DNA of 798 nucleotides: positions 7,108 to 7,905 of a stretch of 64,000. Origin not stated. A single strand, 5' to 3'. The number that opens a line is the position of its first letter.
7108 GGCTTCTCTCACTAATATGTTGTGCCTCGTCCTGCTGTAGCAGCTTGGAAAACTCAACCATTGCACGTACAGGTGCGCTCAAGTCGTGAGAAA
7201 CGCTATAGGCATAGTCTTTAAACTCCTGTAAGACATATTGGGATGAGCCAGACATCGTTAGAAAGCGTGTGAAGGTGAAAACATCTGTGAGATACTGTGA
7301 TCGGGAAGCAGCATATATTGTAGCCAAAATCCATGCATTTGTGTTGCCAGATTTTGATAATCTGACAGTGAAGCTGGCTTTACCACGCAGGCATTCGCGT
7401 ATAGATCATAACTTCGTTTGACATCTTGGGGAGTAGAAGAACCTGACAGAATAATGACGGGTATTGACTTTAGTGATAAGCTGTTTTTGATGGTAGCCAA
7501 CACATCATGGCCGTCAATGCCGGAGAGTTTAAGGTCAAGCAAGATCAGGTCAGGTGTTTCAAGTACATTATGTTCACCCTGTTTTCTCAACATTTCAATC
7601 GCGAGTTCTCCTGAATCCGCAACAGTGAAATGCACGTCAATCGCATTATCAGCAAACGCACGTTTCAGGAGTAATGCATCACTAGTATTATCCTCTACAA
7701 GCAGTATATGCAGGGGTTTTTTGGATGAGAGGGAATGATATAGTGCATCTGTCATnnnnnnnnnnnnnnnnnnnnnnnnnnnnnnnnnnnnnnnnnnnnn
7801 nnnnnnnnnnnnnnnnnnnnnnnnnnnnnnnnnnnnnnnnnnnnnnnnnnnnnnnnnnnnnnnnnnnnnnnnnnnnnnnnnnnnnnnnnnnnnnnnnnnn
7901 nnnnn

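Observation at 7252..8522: Two input-less kinase cores are translationally coupled to the receiver gene in front of them (split REC-HK modules)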

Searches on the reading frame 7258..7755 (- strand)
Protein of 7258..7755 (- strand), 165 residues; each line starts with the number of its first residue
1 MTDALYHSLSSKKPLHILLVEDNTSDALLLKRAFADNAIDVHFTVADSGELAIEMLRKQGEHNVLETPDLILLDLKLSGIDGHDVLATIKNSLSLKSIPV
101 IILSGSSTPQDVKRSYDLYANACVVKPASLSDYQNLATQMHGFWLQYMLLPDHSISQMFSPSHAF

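Call 3: search_protein_families(library=pfam, proteins=[window:7258-7755:-], max_evalue=0.01)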
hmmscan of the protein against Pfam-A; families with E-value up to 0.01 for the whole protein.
window:7258-7755:- (165 aa): 1 family
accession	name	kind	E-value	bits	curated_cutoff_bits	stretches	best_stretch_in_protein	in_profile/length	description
PF00072.30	Response_reg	-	5.5e-17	62.4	30.2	1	17-132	1-105/111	Response regulator receiver domain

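Call 43: search_protein_representatives(protein=window:7258-7755:-)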
Query: 165 residues. Proteins with E-value up to 0.001 (for the whole library): 72101; up to 1e-10: 12398; up to 1e-30: 27. The best 150 are listed.
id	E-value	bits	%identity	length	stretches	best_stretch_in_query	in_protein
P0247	7.3e-47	175.3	42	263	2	15-152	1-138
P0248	2.1e-46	173.8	42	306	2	11-154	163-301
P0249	5.3e-46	172.5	38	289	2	10-150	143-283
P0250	2.2e-43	164.0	34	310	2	11-151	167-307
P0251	3.6e-40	153.5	33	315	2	11-154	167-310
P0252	6.8e-40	152.7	35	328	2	12-148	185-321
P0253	1.0e-38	148.8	36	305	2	12-154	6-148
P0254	4.5e-37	143.5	34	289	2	8-152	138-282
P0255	1.6e-36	141.7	35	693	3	11-151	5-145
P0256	2.5e-36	141.1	39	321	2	15-146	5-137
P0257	3.4e-36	140.6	34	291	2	13-152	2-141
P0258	1.3e-34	135.5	36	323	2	13-144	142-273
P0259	2.3e-34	134.7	32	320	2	9-147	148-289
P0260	2.4e-34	134.7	34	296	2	10-145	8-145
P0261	2.6e-34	134.5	34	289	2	13-148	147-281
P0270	1.5e-31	125.6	37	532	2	12-152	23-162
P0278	8.3e-30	119.9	36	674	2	9-156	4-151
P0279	8.4e-30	119.9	37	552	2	12-159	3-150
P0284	4.0e-29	117.7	37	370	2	15-157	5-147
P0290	1.9e-28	115.5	38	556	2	13-159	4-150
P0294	3.3e-28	114.7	39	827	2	11-153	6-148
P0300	7.6e-28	113.5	37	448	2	13-146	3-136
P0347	7.3e-26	107.1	42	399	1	10-154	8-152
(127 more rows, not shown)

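Call 44: search_protein_families(library=pfam, proteins=[P0347, P0284, P0300, P0270, P0279, P0290, P0255, P0278, P0294, P0248], max_evalue=0.0001)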
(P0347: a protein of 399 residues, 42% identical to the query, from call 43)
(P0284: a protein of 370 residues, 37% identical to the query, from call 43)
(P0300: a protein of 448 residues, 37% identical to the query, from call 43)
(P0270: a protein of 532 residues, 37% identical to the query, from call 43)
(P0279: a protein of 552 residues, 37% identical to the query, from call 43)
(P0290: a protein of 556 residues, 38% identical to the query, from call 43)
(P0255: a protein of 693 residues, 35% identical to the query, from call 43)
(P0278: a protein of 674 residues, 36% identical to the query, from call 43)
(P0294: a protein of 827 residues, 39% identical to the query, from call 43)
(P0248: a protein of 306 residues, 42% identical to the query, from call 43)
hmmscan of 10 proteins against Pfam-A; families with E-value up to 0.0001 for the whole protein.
P0347 (399 aa): 3 families
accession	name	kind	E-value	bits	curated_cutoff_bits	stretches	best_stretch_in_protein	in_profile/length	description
PF02518.31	HATPase_c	-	1e-19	71.4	26.4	1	287-396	2-109/111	Histidine kinase-, DNA gyrase B-, and HSP90-like ATPase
PF00072.30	Response_reg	-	1.3e-17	64.4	30.2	1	15-135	1-110/111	Response regulator receiver domain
PF00512.31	HisKA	-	2.6e-07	31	26.9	1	180-242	4-63/66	His Kinase A (phospho-acceptor) domain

P0284 (370 aa): 1 family
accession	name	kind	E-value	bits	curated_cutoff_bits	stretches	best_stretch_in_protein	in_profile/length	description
PF00072.30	Response_reg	-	5.9e-38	129.9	30.2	2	8-125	2-108/111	Response regulator receiver domain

P0300 (448 aa): 2 families
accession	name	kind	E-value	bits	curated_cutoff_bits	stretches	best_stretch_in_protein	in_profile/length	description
PF00990.26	GGDEF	-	1e-38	133.1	23.8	1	289-444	2-160/161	Diguanylate cyclase, GGDEF domain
PF00072.30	Response_reg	-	8e-36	123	30.2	2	7-124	1-107/111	Response regulator receiver domain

P0270 (532 aa): 3 families
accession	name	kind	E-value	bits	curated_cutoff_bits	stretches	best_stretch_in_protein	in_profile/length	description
PF00072.30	Response_reg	-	1.6e-40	138.1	30.2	2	165-277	1-108/111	Response regulator receiver domain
PF02518.31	HATPase_c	-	4.2e-29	101.7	26.4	1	424-531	2-109/111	Histidine kinase-, DNA gyrase B-, and HSP90-like ATPase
PF00512.31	HisKA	-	5.1e-11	42.9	26.9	1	313-377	1-66/66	His Kinase A (phospho-acceptor) domain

P0279 (552 aa): 3 families
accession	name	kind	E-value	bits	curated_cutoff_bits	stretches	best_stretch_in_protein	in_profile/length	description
PF00072.30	Response_reg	-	3.7e-38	130.6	30.2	2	172-281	2-108/111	Response regulator receiver domain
PF02518.31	HATPase_c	-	5.4e-27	94.9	26.4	1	436-543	2-110/111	Histidine kinase-, DNA gyrase B-, and HSP90-like ATPase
PF00512.31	HisKA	-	5.2e-14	52.5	26.9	1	317-390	1-66/66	His Kinase A (phospho-acceptor) domain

P0290 (556 aa): 3 families
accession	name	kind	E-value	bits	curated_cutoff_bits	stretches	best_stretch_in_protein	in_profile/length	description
PF00072.30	Response_reg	-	8.5e-38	129.4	30.2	2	8-128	1-110/111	Response regulator receiver domain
PF02518.31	HATPase_c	-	4.3e-28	98.4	26.4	1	438-546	2-110/111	Histidine kinase-, DNA gyrase B-, and HSP90-like ATPase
PF00512.31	HisKA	-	5.6e-11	42.8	26.9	1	321-392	2-66/66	His Kinase A (phospho-acceptor) domain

P0255 (693 aa): 5 families
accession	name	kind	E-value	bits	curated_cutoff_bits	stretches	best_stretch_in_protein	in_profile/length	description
PF00072.30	Response_reg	-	1.3e-70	235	30.2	3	572-686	1-110/111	Response regulator receiver domain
PF02518.31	HATPase_c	-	9.7e-32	110.2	26.4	1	432-547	1-109/111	Histidine kinase-, DNA gyrase B-, and HSP90-like ATPase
PF00512.31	HisKA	-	2.6e-20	72.7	26.9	1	319-385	1-66/66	His Kinase A (phospho-acceptor) domain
PF20274.4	cREC_REC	-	1.8e-05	25.8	27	0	192-244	6-61/88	Cyclic-phosphate processing Receiver domain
PF23198.2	PDE8A_N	-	4.5e-05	23.8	29.6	0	590-657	31-96/147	PDE8A-like, N-terminal domain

P0278 (674 aa): 2 families
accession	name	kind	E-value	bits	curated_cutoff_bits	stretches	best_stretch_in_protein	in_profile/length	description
PF00072.30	Response_reg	-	3.5e-64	214.3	30.2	3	12-131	1-109/111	Response regulator receiver domain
PF00512.31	HisKA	-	3.3e-05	24.3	26.9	1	302-362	3-63/66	His Kinase A (phospho-acceptor) domain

P0294 (827 aa): 7 families
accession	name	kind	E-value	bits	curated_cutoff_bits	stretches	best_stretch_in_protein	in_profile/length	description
PF13487.12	HD_5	-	2.4e-37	128.7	27.2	1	627-792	2-170/170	HD domain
PF00072.30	Response_reg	-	1.5e-30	106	30.2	2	12-133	1-111/111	Response regulator receiver domain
PF01966.28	HD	-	1.9e-19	70.5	22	1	640-761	2-116/116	HD domain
PF08448.16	PAS_4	-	1.1e-13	51.9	23.1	1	321-431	2-110/110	PAS fold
PF13185.12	GAF_2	-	9.6e-13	49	28.6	1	456-598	1-132/136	GAF domain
PF01590.32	GAF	-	1.6e-10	42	22.4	1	459-598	2-130/133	GAF domain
PF13492.12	GAF_3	-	4.6e-07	30.7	27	1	509-598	36-124/129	GAF domain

P0248 (306 aa): 1 family
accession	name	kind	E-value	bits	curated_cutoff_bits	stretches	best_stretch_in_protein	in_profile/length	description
PF00072.30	Response_reg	-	4.7e-31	107.7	30.2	2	169-280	1-106/111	Response regulator receiver domain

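Call 47: find_encoding_contigs(protein=P0347, flank=6000, max_places=3)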
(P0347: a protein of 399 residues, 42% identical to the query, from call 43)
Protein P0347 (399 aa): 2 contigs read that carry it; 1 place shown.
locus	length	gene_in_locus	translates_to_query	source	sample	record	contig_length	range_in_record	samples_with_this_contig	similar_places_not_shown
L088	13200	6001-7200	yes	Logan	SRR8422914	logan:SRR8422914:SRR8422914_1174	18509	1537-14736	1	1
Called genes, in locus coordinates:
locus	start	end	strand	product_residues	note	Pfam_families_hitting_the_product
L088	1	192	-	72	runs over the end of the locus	-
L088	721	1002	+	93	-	PF13744:HTH_37 (weak), PF13560:HTH_31, PF01381:HTH_3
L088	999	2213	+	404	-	PF13657:Couple_hipA, PF07804:HipA_C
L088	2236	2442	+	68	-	-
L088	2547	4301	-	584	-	PF02776:TPP_enzyme_N, PF00205:TPP_enzyme_M, PF02775:TPP_enzyme_C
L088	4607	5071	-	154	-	PF00072:Response_reg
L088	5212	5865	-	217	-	PF12844:HTH_19 (faint), PF13560:HTH_31 (weak), PF01381:HTH_3, PF00072:Response_reg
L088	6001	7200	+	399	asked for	PF00072:Response_reg, PF00512:HisKA (weak), PF02518:HATPase_c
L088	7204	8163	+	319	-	PF00072:Response_reg, PF00990:GGDEF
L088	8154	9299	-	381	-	PF00989:PAS (weak), PF08447:PAS_3, PF00512:HisKA, PF02518:HATPase_c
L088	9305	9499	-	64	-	-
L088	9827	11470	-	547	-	PF07642:BBP2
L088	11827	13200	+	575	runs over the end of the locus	PF03814:KdpA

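Call 58: search_solved_structures(query=window:7258-7755:-, max_evalue=1e-8, show_alignments=2)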
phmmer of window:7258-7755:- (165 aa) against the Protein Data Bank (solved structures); distinct sequences matched with E-value up to 1e-8: 11.
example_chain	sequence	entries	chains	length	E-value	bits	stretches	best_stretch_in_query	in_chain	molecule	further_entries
1k68_A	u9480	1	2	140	2.9e-25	92.1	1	17-151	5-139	Phytochrome Response Regulator RcpA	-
1i3c_A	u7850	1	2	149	3.7e-24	88.5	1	11-151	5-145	RESPONSE REGULATOR RCP1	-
1jlk_A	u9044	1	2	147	4e-24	88.4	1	11-151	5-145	Response regulator RCP1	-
5te9_A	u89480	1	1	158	1.2e-23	86.8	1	15-151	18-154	Response regulator receiver protein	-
6xvu_A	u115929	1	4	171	2e-23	86.2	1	12-153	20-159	Response regulator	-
8avv_A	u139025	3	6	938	3.2e-22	82.2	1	12-152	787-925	Bacteriophytochrome,Response regulator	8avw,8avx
5brj_A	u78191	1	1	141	1.3e-18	70.5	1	17-145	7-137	Two component response regulator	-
5ic5_A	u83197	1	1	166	4.5e-18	68.8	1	17-149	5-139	Candidate response regulator, CheY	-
1k66_A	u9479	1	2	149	1.1e-15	61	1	17-152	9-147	Phytochrome Response Regulator RcpB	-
4zyl_A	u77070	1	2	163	4e-14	55.9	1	17-152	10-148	RphyB protein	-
3heb_A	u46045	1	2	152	2.3e-11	47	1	16-152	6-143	Response regulator receiver domain protein (CheY)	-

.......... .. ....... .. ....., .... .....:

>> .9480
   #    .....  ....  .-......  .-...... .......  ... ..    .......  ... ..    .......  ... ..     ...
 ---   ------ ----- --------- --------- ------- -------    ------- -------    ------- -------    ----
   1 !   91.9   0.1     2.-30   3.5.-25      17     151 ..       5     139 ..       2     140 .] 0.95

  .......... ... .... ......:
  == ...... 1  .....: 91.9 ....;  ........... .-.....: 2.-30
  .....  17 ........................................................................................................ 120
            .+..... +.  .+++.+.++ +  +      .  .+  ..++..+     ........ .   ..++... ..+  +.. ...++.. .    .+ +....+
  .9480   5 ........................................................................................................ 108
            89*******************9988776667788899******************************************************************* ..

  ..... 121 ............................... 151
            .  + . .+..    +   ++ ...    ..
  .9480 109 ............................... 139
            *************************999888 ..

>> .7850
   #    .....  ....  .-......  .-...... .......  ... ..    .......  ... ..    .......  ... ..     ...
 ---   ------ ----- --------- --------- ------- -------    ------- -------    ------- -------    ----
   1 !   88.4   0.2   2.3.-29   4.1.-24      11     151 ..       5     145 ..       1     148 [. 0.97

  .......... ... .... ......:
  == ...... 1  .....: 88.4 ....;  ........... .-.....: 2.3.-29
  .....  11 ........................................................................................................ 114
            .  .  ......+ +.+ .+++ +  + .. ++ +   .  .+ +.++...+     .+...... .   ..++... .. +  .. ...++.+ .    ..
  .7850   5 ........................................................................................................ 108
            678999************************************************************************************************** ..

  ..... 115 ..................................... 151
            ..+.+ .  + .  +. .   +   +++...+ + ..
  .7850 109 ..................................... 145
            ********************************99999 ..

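Call 67: predict_structure(alignment_id=A3)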
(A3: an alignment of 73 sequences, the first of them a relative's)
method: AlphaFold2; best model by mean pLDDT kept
length: 399 residues; sequences in the alignment: 73
mean_pLDDT: 89.7   pTM: 0.64
mean pLDDT of the five models: 89.7, 88.9, 88.8, 88.5, 87.0
residues with pLDDT >= 90: 271; 70-90: 86; 50-70: 29; < 50: 13
segments of 3 or more residues with pLDDT < 50: 161-172
pLDDT, mean of each block of 10 residues (from residue 1): 77 97 96 93 98 97 96 98 98 95 93 91 92 90 77 54 43 61 68 83 90 88 86 88 92 98 98 98 98 98 97 98 98 97 94 88 97 97 98 92
secondary structure, 60 per line:
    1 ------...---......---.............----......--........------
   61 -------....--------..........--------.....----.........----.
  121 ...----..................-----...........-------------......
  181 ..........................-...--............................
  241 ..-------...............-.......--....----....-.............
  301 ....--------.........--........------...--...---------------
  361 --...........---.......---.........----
elements in order: E13-18 H22-34 E39-44 H47-54 E68-71 H80-89 E98-102 H107-115 E120-123 H128-145 H151-161 H175-206 H213-242 E250-253 H254-264 H266-272 E275-278 E283-286 H288-304 E313-321 E324-331 H363-373 E377-383 E387-395
